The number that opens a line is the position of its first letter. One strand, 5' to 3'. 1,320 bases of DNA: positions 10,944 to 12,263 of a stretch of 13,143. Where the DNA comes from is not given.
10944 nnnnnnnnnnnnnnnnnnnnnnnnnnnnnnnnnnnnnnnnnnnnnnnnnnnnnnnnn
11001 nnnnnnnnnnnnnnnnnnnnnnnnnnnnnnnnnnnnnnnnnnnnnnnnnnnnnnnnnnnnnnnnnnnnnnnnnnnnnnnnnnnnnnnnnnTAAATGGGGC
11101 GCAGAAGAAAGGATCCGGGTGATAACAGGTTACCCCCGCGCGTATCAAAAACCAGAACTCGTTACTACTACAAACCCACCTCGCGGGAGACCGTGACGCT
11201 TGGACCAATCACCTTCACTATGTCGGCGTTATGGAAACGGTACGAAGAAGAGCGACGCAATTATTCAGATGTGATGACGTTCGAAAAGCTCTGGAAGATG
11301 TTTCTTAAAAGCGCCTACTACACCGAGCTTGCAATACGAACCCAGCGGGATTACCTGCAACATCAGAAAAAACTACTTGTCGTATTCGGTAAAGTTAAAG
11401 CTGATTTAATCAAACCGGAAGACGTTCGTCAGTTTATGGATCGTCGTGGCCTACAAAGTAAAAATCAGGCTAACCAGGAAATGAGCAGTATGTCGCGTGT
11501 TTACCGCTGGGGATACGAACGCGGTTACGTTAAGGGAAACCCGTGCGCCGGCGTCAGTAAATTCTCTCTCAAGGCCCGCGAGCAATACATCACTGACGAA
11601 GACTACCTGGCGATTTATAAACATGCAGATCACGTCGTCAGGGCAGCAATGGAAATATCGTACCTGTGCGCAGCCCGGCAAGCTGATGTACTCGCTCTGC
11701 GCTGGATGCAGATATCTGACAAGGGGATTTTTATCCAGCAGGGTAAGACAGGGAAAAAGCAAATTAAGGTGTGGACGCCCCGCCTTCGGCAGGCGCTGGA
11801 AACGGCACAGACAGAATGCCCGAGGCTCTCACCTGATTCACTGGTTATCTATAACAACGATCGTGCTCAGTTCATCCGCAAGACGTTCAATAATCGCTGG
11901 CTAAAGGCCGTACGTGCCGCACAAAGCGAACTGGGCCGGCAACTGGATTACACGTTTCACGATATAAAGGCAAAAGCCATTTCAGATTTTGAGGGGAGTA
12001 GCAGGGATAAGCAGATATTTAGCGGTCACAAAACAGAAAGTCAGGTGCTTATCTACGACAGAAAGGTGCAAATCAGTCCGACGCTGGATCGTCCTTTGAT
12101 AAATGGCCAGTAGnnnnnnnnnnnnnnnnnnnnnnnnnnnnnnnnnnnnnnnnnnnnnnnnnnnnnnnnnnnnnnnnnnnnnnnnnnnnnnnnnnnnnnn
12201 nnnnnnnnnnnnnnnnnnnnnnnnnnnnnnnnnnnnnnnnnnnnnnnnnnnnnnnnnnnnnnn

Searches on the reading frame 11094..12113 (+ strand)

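Call 41: search_protein_families(library=phrogs, proteins=[window:11094-12113:+], max_evalue=0.001)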
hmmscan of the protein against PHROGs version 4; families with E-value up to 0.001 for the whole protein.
window:11094-12113:+ (339 aa): 5 families
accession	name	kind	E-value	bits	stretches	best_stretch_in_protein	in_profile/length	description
phrog_1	-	integration and excision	2e-47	163.8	1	16-323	115-434/611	integrase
phrog_7244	-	integration and excision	1.8e-38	133.3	1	88-232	100-248/263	integrase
phrog_14425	-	unknown function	4.1e-33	115.5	1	186-332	1-160/161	-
phrog_22903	-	unknown function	1.1e-32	113.4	1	1-104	1-106/107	-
phrog_216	-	integration and excision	5.8e-12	46.3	1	122-322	10-222/301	integrase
